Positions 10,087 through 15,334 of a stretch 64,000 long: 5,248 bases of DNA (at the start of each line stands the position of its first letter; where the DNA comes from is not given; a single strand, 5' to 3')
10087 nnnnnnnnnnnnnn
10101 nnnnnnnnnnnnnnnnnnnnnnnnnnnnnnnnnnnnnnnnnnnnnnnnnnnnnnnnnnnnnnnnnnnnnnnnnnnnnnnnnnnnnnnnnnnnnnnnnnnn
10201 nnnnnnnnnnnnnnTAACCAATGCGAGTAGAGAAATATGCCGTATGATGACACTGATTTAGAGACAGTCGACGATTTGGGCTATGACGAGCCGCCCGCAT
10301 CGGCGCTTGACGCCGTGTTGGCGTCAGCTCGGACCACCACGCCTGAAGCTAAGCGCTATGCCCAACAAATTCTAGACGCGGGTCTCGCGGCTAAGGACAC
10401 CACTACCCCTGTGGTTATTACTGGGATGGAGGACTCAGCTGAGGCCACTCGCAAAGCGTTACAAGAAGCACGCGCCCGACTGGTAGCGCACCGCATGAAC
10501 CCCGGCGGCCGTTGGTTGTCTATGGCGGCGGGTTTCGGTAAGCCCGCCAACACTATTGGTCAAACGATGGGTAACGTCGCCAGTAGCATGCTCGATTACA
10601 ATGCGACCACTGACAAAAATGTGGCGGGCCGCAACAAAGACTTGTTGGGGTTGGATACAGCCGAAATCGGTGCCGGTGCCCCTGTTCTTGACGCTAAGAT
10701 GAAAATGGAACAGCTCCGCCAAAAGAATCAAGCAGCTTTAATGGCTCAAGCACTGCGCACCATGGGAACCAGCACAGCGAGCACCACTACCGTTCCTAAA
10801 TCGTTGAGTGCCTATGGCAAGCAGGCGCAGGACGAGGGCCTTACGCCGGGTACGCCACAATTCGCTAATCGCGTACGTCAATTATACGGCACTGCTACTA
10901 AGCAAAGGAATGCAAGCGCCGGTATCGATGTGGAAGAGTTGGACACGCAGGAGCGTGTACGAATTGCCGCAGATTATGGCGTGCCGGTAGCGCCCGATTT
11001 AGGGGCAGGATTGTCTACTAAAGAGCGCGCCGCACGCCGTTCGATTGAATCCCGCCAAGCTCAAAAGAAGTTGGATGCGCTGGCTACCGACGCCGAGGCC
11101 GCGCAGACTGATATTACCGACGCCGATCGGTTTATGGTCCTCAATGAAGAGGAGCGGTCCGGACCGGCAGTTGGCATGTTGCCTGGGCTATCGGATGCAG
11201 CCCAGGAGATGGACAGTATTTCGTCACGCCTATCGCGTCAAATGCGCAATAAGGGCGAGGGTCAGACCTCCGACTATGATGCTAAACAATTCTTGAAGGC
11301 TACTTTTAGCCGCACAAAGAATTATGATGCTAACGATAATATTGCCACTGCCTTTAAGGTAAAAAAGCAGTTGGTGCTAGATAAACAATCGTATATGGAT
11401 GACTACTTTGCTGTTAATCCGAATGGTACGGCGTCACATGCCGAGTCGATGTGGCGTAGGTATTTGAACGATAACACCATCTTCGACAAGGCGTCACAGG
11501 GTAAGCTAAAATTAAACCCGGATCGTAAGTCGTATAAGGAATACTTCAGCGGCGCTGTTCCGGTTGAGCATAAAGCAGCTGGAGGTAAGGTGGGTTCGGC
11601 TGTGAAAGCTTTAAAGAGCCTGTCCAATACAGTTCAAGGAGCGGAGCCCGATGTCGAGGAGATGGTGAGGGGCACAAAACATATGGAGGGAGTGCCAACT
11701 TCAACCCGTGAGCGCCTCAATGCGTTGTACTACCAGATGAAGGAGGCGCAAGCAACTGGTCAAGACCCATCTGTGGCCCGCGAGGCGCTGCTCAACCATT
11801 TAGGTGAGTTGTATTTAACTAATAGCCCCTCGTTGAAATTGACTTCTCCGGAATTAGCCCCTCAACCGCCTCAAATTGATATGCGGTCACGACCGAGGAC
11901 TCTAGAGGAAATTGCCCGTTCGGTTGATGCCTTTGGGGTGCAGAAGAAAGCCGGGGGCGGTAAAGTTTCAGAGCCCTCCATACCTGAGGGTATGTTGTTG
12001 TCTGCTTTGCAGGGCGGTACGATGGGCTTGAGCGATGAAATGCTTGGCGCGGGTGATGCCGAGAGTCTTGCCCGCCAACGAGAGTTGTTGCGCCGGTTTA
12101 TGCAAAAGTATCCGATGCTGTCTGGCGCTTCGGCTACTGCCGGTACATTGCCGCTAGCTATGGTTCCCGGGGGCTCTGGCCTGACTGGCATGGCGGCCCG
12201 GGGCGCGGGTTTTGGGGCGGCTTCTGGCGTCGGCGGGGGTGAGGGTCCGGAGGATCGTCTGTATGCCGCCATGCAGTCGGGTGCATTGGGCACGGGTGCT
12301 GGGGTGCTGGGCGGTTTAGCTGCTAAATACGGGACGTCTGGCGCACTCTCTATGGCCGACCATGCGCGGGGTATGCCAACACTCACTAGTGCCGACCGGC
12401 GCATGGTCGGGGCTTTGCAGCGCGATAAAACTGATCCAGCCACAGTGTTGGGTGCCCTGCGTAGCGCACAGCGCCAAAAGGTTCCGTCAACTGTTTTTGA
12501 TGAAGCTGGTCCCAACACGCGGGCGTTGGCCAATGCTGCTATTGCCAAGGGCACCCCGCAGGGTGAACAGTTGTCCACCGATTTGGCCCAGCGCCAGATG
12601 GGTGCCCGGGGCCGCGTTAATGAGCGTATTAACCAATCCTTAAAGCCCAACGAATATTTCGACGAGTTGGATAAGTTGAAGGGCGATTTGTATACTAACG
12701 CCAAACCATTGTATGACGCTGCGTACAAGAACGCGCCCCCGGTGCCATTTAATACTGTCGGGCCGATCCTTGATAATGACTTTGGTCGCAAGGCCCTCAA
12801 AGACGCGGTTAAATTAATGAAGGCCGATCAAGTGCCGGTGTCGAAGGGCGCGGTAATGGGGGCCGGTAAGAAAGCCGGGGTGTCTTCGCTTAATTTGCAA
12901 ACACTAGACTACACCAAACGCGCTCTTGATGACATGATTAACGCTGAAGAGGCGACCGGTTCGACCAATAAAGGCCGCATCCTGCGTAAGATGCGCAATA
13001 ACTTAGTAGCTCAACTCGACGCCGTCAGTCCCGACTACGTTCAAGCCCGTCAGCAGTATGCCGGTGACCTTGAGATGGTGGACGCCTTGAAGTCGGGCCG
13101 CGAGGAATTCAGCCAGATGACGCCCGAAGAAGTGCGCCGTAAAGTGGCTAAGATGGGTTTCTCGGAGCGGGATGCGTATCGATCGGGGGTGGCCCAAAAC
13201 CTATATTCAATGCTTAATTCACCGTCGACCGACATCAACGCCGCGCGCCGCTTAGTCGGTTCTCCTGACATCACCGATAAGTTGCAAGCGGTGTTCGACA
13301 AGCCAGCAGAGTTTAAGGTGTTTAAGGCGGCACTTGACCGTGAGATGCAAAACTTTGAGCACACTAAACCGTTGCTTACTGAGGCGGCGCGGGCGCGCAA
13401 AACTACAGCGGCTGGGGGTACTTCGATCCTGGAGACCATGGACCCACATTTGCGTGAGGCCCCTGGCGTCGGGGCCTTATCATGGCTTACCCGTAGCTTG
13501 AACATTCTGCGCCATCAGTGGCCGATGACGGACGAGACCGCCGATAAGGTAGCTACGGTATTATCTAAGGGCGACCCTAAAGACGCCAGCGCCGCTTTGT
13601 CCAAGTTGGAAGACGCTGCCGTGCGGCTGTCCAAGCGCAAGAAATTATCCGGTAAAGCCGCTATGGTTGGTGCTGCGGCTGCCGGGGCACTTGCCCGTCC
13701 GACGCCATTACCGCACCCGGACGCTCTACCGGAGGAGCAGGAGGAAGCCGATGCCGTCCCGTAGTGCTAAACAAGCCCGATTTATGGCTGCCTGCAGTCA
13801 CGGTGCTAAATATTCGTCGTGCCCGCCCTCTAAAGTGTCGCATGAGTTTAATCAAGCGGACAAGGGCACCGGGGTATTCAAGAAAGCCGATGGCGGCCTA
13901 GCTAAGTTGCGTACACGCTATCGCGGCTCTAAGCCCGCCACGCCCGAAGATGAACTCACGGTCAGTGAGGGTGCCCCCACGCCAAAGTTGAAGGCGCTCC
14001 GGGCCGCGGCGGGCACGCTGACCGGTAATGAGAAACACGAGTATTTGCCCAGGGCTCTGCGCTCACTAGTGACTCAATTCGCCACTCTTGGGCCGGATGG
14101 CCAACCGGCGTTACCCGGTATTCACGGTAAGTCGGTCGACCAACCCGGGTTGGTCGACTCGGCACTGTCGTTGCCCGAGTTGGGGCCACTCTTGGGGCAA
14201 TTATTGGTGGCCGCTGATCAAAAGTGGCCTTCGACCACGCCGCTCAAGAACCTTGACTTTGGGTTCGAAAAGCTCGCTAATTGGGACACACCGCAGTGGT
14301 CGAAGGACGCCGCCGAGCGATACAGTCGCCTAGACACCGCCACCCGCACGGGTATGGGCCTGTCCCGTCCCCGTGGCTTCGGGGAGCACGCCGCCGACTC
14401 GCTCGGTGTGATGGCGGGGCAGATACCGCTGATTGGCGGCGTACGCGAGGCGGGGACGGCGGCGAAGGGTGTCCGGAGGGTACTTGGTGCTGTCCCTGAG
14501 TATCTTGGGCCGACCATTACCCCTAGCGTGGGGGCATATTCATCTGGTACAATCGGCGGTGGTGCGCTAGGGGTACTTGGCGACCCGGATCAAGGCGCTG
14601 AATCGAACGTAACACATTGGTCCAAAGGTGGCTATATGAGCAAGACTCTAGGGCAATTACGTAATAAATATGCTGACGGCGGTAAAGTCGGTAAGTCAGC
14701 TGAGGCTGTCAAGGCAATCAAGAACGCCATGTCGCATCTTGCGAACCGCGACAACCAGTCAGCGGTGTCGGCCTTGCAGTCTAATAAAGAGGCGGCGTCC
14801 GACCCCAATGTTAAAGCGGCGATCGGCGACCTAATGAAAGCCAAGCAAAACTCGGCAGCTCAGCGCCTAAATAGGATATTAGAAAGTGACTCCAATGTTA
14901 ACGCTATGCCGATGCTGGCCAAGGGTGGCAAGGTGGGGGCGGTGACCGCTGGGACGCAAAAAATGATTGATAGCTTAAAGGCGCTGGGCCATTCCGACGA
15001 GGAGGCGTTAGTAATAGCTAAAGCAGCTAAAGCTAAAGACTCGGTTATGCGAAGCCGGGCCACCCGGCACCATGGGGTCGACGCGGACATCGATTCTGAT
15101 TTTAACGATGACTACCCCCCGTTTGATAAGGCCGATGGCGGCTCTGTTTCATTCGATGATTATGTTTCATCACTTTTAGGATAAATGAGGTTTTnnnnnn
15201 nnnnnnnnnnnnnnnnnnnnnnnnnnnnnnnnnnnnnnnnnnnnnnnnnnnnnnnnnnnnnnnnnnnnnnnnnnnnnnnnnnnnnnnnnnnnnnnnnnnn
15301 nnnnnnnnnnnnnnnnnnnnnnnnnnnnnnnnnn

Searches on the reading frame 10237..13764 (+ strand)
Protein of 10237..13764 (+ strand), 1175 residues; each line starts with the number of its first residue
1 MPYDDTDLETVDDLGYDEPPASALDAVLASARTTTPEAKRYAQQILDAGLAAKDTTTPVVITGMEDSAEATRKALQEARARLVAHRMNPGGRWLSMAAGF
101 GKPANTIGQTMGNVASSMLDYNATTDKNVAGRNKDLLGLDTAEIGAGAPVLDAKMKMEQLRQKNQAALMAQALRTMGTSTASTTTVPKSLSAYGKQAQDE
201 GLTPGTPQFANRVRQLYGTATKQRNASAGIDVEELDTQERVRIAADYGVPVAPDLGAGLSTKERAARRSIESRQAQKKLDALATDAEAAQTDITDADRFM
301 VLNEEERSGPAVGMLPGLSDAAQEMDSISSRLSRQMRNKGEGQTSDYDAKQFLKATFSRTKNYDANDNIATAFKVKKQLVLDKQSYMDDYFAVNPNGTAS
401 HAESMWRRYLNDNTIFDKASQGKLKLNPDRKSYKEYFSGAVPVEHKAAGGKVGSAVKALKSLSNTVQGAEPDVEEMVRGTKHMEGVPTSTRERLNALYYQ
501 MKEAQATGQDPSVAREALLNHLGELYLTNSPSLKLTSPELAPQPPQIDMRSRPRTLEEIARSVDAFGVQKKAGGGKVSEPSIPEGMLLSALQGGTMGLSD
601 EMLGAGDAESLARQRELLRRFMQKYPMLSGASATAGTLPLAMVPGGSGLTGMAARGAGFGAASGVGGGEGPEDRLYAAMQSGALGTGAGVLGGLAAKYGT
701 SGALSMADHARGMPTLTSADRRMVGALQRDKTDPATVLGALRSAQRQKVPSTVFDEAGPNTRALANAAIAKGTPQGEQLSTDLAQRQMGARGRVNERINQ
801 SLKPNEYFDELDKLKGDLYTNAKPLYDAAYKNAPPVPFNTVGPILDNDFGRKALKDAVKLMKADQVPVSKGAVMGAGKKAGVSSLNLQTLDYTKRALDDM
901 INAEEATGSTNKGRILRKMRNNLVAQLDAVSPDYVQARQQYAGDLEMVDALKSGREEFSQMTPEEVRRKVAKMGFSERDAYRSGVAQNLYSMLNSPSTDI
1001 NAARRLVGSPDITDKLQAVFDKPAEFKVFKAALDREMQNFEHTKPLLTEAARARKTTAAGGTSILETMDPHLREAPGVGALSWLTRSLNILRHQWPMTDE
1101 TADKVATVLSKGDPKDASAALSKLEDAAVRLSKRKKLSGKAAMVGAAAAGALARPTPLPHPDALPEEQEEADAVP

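Call 49: search_protein_families(library=phrogs, proteins=[window:10237-13764:+], max_evalue=0.001)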
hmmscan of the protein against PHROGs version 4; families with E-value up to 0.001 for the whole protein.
window:10237-13764:+ (1175 aa): 1 family
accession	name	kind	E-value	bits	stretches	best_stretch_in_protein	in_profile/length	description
phrog_5880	-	unknown function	2.6e-52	179.4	1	588-1137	59-637/661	-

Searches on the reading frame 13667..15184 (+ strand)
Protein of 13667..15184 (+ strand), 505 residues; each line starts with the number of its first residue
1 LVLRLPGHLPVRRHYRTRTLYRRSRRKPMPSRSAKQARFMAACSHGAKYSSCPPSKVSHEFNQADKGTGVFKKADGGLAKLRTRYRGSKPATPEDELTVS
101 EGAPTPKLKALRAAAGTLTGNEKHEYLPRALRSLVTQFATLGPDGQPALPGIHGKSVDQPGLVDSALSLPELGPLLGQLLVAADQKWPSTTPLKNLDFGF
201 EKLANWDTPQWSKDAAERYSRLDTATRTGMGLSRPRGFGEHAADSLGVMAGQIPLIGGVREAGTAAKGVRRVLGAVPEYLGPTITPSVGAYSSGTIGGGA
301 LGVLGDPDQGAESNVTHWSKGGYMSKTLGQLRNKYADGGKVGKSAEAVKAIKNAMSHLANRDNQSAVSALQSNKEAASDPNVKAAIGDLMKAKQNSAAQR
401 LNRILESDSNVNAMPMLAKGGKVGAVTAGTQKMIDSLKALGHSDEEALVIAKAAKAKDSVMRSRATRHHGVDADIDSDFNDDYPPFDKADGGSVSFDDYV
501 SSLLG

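Call 49: search_protein_families(library=phrogs, proteins=[window:13667-15184:+], max_evalue=0.001)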
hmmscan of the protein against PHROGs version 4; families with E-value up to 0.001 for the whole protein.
window:13667-15184:+ (505 aa): 2 families
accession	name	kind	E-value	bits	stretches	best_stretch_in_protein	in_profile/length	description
phrog_16759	-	unknown function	2.5e-06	28.8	1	29-72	1-46/58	-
phrog_22033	-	head and packaging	1.2e-05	24.7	1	29-74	1-48/845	virion structural protein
